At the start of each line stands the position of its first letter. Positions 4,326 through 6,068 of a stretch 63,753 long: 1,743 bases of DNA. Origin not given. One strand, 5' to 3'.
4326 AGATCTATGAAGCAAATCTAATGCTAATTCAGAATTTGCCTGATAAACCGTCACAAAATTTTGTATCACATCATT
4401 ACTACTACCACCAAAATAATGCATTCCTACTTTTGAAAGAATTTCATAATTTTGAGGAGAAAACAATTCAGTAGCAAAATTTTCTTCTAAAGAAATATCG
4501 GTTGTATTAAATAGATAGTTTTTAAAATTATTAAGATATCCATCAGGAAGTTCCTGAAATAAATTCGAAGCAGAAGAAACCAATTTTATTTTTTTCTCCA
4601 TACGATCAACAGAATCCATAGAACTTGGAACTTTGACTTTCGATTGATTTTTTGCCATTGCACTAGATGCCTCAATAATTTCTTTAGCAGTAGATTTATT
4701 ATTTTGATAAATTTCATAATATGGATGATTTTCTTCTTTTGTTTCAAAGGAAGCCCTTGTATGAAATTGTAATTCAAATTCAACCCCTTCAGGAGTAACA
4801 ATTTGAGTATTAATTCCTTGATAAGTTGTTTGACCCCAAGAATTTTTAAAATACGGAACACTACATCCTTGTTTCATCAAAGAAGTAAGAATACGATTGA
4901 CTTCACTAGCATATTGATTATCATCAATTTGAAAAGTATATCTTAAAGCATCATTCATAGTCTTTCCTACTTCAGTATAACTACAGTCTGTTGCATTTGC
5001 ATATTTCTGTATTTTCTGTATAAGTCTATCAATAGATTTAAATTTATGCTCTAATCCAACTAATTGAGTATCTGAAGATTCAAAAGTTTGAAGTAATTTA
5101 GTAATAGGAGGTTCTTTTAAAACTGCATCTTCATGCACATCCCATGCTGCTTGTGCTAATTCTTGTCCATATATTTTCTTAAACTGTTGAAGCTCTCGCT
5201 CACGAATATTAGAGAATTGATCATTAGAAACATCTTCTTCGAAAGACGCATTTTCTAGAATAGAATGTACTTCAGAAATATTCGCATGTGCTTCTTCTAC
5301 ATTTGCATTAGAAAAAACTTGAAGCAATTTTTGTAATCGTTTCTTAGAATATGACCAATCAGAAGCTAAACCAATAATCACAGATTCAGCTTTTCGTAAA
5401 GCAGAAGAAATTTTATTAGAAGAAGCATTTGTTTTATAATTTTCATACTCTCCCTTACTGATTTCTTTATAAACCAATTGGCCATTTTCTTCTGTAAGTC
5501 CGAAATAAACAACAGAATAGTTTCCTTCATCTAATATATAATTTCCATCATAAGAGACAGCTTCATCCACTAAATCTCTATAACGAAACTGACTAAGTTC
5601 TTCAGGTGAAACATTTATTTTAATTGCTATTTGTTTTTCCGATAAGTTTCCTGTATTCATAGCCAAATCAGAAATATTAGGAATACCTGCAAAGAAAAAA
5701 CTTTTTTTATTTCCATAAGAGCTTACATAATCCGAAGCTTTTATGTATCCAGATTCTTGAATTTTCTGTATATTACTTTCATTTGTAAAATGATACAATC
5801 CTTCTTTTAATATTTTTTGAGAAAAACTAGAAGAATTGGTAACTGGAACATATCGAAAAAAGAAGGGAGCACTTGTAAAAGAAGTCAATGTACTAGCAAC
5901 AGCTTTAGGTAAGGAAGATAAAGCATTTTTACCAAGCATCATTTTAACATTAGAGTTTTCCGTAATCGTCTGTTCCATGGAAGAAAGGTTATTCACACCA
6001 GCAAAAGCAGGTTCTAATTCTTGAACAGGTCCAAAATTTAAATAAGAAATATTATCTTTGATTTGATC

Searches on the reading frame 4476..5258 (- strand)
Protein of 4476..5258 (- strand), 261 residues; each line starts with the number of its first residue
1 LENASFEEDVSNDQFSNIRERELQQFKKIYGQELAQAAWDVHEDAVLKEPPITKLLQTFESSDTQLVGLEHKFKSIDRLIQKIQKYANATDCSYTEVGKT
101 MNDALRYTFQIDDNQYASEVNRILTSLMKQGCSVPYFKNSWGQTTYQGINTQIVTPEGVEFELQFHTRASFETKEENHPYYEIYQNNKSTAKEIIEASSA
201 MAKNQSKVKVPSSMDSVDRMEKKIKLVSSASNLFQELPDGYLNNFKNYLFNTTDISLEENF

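Call 9: search_protein_families(library=pfam, proteins=[window:4476-5258:-], max_evalue=10)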
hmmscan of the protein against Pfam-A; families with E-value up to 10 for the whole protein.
seq(261 aa): 6 families
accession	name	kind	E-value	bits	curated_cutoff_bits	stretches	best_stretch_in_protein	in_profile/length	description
PF21910.2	GH85_C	-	0.0013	19.5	27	1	168-208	20-59/95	GH85 endohexosaminidases, C-terminal domain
PF08283.16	Gemini_AL1_M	-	0.0088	16.6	24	1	187-251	6-66/107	Geminivirus rep protein central domain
PF04012.17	PspA_IM30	-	0.071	13.2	33.9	1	194-237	144-187/220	PspA/IM30 family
PF08231.17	SYF2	-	0.14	13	23.5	1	177-228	55-106/154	SYF2 splicing factor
PF03417.21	AAT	-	0.16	12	23.2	1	201-246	145-190/225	Acyl-coenzyme A:6-aminopenicillanic acid acyl-transferase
PF24164.1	TMP_N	-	0.3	12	27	0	52-101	25-74/82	Tape measure protein N-terminal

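Call 24: find_homologous_proteins(query=window:4554-5228:-, max_evalue=0.001)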
Query seq(225 aa) (225 aa): 40 proteins with E <= 0.001 among 164 candidates.
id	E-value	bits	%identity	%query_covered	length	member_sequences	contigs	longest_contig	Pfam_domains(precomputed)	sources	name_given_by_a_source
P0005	1.8e-30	124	38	92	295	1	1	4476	PF01476.27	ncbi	-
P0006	4.6e-28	116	37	83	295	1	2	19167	PF01476.27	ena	-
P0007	1.2e-27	115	37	83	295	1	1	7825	PF01476.27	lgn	-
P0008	1.5e-27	115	39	87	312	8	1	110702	PF01476.27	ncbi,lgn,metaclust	metaclust:status=active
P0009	2.4e-27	114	36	83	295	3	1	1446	PF01476.27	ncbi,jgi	jgi:hypothetical protein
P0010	7.0e-27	112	37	81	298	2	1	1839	PF01476.27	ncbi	-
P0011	1.1e-23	102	36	84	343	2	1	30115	PF01476.27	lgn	-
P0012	1.2e-22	99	36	74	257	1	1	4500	-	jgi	jgi:hypothetical protein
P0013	6.8e-22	96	34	77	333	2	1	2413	-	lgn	-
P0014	9.7e-22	96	38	68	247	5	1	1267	-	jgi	jgi:hypothetical protein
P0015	9.8e-21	92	44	55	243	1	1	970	-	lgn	-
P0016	3.1e-20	91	39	65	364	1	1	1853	-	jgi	jgi:hypothetical protein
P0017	3.3e-20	91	33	78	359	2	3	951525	PF06152.17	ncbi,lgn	-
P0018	6.2e-20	90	36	71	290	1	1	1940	-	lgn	-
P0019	9.2e-20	89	34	74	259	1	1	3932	-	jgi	jgi:hypothetical protein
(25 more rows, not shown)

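Call 32: predict_structure(alignment_id=A1)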
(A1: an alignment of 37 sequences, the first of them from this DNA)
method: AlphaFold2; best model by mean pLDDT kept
length: 225 residues; sequences in the alignment: 37
mean_pLDDT: 94.1   pTM: 0.87
mean pLDDT of the five models: 94.1, 93.8, 93.6, 93.6, 93.0
residues with pLDDT >= 90: 192; 70-90: 31; 50-70: 2; < 50: 0
segments of 3 or more residues with pLDDT < 50: none
pLDDT, mean of each block of 10 residues (from residue 1): 83 95 97 97 98 98 96 96 97 96 97 97 93 85 96 97 96 93 97 94 91 89 79
secondary structure, 60 per line:
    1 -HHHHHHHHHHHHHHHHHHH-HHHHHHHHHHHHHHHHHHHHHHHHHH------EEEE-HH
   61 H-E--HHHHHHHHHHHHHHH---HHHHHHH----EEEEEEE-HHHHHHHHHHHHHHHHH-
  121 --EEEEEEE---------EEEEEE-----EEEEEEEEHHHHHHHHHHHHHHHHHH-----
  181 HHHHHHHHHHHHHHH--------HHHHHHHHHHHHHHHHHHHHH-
elements in order: H2-20 H22-47 E54-57 H66-80 H84-90 E95-101 H103-119 E123-129 E139-144 E150-157 H158-175 H181-195 H204-224

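Call 34: fold_search(model_id=the predicted structure, library=pdb)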
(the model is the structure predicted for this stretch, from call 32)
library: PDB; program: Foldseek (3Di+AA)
matches with E <= 10: 1060; with E <= 0.001: 54
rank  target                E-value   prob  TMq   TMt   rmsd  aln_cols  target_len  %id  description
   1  8vx3_C                2.2e-11  1.00  0.68  0.75   2.9       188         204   28  Structure of an exported small alarmone synthetase from Streptomyces albidoflavus (released 2025-02-05)
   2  8vx3_A                2.6e-10  1.00  0.65  0.71   3.6       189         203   28  Structure of an exported small alarmone synthetase from Streptomyces albidoflavus (released 2025-02-05)
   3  8vx3_B                3.3e-10  1.00  0.70  0.76   3.1       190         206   28  Structure of an exported small alarmone synthetase from Streptomyces albidoflavus (released 2025-02-05)
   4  8vx3_D                1.5e-09  1.00  0.63  0.74   3.3       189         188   25  Structure of an exported small alarmone synthetase from Streptomyces albidoflavus (released 2025-02-05)
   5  5dec_B                9.6e-06  1.00  0.43  0.48   9.9       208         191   13  Crystal structure of the small alarmone synthetase 1 from Bacillus subtilis (released 2015-10-28)
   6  6ox6_A                1.5e-05  1.00  0.45  0.50   5.7       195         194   16  Crystal structure of the complex between the Type VI effector Tas1 and its immunity protein (released 2019-09-18)
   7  5dec_D                1.9e-05  1.00  0.42  0.48   9.8       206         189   14  Crystal structure of the small alarmone synthetase 1 from Bacillus subtilis (released 2015-10-28)
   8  5ded_B                2.0e-05  1.00  0.40  0.45   7.4       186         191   15  Crystal structure of the small alarmone synthethase 1 from Bacillus subtilis bound to its product pppGpp (released 2015-10-28)
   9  5dec_A                2.3e-05  1.00  0.41  0.47  10.0       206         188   14  Crystal structure of the small alarmone synthetase 1 from Bacillus subtilis (released 2015-10-28)
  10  5ded_F                2.4e-05  1.00  0.39  0.45   9.7       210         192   14  Crystal structure of the small alarmone synthethase 1 from Bacillus subtilis bound to its product pppGpp (released 2015-10-28)
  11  6fgj_A                2.5e-05  1.00  0.53  0.59   8.2       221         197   13  Crystal structure of the small alarmone synthethase 2 from Staphylococcus aureus (released 2018-02-07)
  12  6ewz_B                2.5e-05  1.00  0.44  0.48   8.9       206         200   13  Crystal structure of RelP (SAS2) from Staphylococcus aureus bound to AMPCPP and GTP in the pre-catalytic state (released 2018-01-24)
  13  2be3_A                2.5e-05  1.00  0.44  0.47  10.1       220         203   13  Structure of a GTP Pyrophosphokinase Family Protein from Streptococcus pneumoniae (released 2005-12-06)
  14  5ded_H                2.9e-05  1.00  0.45  0.50   9.0       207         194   14  Crystal structure of the small alarmone synthethase 1 from Bacillus subtilis bound to its product pppGpp (released 2015-10-28)
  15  5ded_A                3.6e-05  1.00  0.43  0.48  12.8       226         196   13  Crystal structure of the small alarmone synthethase 1 from Bacillus subtilis bound to its product pppGpp (released 2015-10-28)
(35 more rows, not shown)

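Call 47: search_solved_structures(query=window:4554-5228:-, max_evalue=1, show_alignments=2)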
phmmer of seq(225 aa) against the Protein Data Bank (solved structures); distinct sequences matched with E-value up to 1: 7.
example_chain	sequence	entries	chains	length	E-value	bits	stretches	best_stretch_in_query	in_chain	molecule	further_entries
8vx3_A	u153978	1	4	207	5.7e-13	52.2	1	51-183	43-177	SaSAS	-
9iwq_A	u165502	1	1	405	0.38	13.6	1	53-118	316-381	Flagellin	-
1ucu_A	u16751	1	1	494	0.47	13.3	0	54-118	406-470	phase 1 Flagellin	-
3a5x_A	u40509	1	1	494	0.48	13.3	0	53-118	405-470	Flagellin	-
6jy0_A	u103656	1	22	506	0.54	13.1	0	53-118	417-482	Flagellin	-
9gnz_A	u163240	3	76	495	0.65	12.8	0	54-118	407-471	Flagellin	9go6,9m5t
8fml_B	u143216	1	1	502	0.67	12.8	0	54-118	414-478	Flagellin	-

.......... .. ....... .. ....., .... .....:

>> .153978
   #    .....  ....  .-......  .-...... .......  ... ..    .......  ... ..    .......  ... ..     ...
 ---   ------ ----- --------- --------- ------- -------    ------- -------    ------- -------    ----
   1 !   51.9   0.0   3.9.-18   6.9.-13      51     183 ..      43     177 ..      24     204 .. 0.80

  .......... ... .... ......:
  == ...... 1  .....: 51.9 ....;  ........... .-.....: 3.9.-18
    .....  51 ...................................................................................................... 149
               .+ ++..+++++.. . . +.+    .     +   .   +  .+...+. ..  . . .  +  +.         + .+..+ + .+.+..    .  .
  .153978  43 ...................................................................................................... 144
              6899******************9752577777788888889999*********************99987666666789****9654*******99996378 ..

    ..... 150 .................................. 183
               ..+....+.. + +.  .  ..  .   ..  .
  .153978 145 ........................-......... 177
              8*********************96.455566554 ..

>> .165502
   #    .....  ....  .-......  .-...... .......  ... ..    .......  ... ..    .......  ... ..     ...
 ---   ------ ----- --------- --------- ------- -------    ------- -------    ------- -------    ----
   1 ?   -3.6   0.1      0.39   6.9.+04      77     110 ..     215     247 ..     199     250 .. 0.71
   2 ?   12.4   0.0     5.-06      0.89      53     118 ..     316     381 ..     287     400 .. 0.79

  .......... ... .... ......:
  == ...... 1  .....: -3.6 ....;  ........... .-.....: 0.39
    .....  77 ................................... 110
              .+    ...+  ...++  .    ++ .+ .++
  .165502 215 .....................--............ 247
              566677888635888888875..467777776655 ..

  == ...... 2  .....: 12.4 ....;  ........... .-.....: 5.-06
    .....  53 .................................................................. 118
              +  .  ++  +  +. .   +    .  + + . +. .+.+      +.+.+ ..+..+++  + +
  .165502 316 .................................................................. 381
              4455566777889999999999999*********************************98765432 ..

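Call 93: search_protein_families(library=padloc, proteins=[window:4554-5228:-], max_evalue=0.01)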
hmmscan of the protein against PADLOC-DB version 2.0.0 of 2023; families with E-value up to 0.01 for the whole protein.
window:4554-5228:- (225 aa): 1 family
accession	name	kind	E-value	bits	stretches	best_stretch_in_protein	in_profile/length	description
PDLC05009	PDC-S37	-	0.0002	17.2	1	22-222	359-552/1550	-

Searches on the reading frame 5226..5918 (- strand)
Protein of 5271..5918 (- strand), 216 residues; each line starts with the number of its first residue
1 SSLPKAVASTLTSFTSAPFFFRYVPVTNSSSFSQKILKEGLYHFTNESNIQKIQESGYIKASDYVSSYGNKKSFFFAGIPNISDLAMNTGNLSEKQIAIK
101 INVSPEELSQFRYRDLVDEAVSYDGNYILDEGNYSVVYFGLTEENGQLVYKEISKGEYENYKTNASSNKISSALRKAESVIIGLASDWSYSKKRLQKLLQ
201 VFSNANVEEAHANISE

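Call 9: search_protein_families(library=pfam, proteins=[window:5226-5858:-], max_evalue=10)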
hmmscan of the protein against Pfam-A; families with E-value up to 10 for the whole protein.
seq(211 aa): 2 families
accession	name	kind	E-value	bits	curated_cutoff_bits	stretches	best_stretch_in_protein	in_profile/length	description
PF15633.11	Tox-ART-HYD1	-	0.00085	20.4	25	1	21-53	1-34/97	HYD1 signature containing ADP-ribosyltransferase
PF22531.2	DUF7002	-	0.18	11.8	27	1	21-49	3-31/195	Family of unknown function (DUF7002)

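Call 71: search_protein_families(library=pfam, alignment_id=A4, max_evalue=0.1)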
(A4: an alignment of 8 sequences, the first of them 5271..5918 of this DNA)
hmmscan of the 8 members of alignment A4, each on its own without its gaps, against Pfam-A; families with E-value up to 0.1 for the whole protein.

A. member 1, window:5271-5918:- (216 aa): 1 family
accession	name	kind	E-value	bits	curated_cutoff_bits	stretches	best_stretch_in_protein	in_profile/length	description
PF15633.11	Tox-ART-HYD1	-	0.00092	20.2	25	1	41-73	1-34/97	HYD1 signature containing ADP-ribosyltransferase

B. families by the number of members that match (of 8 scanned): 6 families
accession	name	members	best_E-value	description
PF15633.11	Tox-ART-HYD1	6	0.00092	HYD1 signature containing ADP-ribosyltransferase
PF09730.14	BicD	1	0.0044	Microtubule-associated protein Bicaudal-D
PF09181.15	ProRS-C_2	1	0.051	Prolyl-tRNA synthetase, C-terminal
PF21670.2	HOOK_N_NuMA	1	0.06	NuMA N-terminal hook domain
PF20265.3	LARA_dom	1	0.061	ATPase, RavA, LARA domain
PF14931.11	IFT20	1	0.093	Intraflagellar transport complex B, subunit 20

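Call 72: search_solved_structures(query=A4, max_evalue=5, show_alignments=1)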
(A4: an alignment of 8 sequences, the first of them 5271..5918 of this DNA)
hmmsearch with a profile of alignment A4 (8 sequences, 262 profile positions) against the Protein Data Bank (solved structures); distinct sequences matched with E-value up to 5: 60.
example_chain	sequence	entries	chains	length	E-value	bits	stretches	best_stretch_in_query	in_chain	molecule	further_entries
3qqb_B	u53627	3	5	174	0.13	14.8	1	167-255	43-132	Hemagglutinin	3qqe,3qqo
4jum_B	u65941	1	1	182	0.13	14.8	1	167-255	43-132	Hemagglutinin HA2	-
3ku3_B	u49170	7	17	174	0.14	14.7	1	167-255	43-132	Hemagglutinin HA2 chain | Hemagglutinin HA2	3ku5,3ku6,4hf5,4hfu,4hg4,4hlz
5e32_B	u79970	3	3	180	0.22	14.1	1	166-255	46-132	Hemagglutinin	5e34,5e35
4jun_B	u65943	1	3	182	0.24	14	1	173-255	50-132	Hemagglutinin HA2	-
9ebc_B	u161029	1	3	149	0.26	13.9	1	173-255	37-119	Hemagglutinin HA2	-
4w8n_B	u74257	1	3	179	0.27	13.8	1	168-256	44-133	Hemagglutinin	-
2ibx_B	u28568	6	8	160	0.31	13.6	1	173-255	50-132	Hemagglutinin | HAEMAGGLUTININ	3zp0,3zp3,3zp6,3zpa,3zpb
4kth_B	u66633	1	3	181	0.32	13.6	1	173-255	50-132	Hemagglutinin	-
5jw4_B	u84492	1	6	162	0.32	13.5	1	173-255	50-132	Hemagglutinin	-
7dea_F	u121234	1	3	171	0.33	13.5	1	173-255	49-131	Hemagglutinin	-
4k62_B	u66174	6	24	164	0.33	13.5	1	173-255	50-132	Hemagglutinin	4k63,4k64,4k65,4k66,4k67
4cr0_B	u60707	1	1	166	0.34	13.5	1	173-255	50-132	Hemagglutinin HA2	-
3znk_B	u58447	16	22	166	0.34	13.5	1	173-255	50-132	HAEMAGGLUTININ | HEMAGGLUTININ | Hemagglutinin HA2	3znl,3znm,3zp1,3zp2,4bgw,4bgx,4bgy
4bh2_B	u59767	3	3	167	0.34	13.5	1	173-255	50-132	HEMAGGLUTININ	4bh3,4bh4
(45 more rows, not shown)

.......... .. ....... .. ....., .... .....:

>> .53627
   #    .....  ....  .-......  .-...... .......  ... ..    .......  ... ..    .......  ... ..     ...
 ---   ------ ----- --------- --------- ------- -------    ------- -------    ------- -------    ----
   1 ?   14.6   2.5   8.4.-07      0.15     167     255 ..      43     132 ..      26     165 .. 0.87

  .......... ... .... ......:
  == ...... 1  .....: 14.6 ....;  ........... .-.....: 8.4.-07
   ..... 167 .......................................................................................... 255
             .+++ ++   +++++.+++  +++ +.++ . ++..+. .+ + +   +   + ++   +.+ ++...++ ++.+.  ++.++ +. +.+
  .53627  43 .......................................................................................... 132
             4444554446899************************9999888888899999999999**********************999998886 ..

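Call 75: search_protein_families(library=phrogs, proteins=[window:5271-5918:-], max_evalue=0.01)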
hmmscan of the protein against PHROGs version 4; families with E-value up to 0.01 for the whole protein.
window:5271-5918:- (216 aa): 0 families

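Call 93: search_protein_families(library=padloc, proteins=[window:5271-5918:-], max_evalue=0.01)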
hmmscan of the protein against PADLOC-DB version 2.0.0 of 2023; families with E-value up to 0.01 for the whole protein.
window:5271-5918:- (216 aa): 0 families
